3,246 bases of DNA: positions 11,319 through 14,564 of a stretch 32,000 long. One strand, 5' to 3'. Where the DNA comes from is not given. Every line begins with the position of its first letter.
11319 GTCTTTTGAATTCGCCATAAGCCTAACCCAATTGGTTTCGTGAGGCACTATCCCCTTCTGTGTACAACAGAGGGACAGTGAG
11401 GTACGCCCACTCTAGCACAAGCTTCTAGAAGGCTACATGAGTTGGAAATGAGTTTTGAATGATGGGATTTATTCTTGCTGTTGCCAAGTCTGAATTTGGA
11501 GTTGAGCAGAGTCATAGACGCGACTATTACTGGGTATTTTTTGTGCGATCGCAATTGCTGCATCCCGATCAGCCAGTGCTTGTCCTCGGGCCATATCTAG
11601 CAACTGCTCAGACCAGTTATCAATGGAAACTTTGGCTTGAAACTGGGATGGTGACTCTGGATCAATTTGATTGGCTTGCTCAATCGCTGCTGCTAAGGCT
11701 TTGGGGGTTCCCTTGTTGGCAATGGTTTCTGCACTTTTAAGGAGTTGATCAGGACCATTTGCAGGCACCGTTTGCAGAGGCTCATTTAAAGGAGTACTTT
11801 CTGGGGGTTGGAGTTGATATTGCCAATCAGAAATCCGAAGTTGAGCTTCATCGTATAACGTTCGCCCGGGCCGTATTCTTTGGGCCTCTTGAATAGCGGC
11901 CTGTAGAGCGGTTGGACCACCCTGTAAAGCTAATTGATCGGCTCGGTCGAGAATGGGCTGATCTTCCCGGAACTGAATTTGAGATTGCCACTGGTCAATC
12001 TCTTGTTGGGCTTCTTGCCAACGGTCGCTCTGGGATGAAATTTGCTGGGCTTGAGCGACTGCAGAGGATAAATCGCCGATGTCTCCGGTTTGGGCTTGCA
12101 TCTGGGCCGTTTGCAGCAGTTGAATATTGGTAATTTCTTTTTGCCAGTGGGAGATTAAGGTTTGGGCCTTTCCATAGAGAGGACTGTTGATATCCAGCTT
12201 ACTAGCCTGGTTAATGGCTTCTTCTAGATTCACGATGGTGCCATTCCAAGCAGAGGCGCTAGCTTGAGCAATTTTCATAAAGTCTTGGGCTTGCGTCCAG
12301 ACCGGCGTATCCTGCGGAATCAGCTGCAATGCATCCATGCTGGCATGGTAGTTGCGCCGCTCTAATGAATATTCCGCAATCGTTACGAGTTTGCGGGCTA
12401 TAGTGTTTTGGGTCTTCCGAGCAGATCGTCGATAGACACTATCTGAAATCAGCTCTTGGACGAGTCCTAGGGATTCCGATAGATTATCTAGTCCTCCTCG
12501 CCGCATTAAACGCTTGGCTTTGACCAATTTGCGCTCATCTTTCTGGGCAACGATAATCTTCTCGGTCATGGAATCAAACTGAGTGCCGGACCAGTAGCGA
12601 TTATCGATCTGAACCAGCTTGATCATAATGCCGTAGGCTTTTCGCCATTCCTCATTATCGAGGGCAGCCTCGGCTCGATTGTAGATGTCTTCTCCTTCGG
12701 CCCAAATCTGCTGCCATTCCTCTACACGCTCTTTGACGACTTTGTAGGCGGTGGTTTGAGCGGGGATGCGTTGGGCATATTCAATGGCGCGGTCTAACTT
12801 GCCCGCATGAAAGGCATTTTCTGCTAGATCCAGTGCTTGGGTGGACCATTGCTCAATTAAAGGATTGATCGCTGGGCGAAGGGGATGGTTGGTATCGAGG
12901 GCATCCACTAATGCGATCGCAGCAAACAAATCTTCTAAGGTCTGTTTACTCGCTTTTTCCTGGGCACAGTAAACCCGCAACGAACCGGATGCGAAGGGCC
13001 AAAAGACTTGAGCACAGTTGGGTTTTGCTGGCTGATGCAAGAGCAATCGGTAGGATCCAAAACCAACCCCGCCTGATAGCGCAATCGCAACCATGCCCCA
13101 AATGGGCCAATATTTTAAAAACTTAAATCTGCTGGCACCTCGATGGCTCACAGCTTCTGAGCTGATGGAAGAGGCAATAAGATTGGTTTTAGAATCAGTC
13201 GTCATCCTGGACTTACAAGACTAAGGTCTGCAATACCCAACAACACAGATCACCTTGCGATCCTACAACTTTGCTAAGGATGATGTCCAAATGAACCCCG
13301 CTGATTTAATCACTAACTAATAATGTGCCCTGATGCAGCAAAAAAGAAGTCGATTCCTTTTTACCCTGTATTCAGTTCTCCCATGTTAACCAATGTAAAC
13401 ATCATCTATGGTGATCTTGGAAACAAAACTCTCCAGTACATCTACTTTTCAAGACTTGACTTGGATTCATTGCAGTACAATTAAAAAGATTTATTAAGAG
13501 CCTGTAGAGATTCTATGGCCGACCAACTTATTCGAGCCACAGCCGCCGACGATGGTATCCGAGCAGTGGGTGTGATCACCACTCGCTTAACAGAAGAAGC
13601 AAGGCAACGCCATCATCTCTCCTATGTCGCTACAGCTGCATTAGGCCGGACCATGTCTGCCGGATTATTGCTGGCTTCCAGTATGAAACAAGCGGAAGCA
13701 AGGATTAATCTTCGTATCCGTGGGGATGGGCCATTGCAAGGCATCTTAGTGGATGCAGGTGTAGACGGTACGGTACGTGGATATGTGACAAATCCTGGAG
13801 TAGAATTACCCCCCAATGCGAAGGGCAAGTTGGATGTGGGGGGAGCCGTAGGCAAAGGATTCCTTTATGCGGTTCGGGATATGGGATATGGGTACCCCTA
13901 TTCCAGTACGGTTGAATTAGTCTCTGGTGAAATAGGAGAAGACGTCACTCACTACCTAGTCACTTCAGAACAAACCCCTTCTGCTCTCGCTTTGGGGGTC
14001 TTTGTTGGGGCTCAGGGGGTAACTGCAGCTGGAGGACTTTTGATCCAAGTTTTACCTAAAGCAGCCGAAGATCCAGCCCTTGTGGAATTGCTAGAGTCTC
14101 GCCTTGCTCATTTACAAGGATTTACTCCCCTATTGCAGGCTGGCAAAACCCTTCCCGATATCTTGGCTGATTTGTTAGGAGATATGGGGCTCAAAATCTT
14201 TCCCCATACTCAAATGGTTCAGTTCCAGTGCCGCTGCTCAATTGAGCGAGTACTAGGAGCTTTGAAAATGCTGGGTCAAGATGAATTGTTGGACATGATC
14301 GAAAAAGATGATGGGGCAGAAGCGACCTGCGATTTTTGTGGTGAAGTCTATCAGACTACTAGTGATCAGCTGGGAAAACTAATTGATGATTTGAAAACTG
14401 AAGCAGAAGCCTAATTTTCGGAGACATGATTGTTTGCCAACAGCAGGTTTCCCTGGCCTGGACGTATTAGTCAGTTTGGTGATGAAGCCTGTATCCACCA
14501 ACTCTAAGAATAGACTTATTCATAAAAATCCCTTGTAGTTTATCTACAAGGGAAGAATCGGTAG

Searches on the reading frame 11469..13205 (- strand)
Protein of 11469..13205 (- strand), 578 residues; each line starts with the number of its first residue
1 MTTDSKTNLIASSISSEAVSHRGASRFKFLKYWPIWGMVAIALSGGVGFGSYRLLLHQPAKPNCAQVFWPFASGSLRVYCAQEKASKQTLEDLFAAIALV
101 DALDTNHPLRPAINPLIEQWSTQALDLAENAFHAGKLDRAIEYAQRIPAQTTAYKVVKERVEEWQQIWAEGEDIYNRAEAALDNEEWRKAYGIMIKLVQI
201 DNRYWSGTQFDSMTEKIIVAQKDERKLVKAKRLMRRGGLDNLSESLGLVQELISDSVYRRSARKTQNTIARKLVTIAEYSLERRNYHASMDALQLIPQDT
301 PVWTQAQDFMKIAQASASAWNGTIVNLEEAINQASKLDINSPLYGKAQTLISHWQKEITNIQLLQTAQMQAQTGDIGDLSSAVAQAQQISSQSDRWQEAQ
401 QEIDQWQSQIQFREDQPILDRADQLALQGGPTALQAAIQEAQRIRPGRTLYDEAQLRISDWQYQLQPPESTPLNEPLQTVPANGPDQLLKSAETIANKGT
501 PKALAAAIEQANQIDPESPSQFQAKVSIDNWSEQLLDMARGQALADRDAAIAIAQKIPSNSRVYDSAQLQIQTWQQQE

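Call 9: search_protein_families(library=pfam, proteins=[window:11469-13205:-], max_evalue=0.01)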
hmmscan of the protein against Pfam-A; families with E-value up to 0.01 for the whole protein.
window:11469-13205:- (578 aa): 0 families

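Call 39: search_protein_families(library=ncbifam, proteins=[window:11469-13205:-], max_evalue=0.01)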
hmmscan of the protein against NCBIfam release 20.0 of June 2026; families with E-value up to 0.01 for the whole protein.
window:11469-13205:- (578 aa): 0 families

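Call 50: search_solved_structures(query=window:11469-13205:-, max_evalue=1)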
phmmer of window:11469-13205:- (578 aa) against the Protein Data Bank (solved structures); distinct sequences matched with E-value up to 1: 0.

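Call 81: search_protein_families(library=padloc, proteins=[window:11469-13205:-], max_evalue=0.01)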
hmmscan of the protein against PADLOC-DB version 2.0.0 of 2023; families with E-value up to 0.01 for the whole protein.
window:11469-13205:- (578 aa): 0 families

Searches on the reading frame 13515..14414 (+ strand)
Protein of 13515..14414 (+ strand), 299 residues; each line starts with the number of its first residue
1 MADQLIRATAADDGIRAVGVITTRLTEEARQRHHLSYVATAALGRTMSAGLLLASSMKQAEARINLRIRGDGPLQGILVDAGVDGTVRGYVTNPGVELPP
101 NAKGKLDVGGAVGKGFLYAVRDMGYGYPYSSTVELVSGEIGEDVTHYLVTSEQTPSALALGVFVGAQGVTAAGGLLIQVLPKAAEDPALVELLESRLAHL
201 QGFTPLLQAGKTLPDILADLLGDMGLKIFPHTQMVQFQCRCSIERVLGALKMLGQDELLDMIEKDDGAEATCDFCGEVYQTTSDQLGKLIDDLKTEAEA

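Call 9: search_protein_families(library=pfam, proteins=[window:13515-14414:+], max_evalue=0.01)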
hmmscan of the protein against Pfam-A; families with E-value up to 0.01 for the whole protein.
window:13515-14414:+ (299 aa): 1 family
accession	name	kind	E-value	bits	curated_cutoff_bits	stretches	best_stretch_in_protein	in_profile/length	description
PF01430.24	HSP33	-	2.5e-93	312.9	21.4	1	3-280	1-271/273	Hsp33 protein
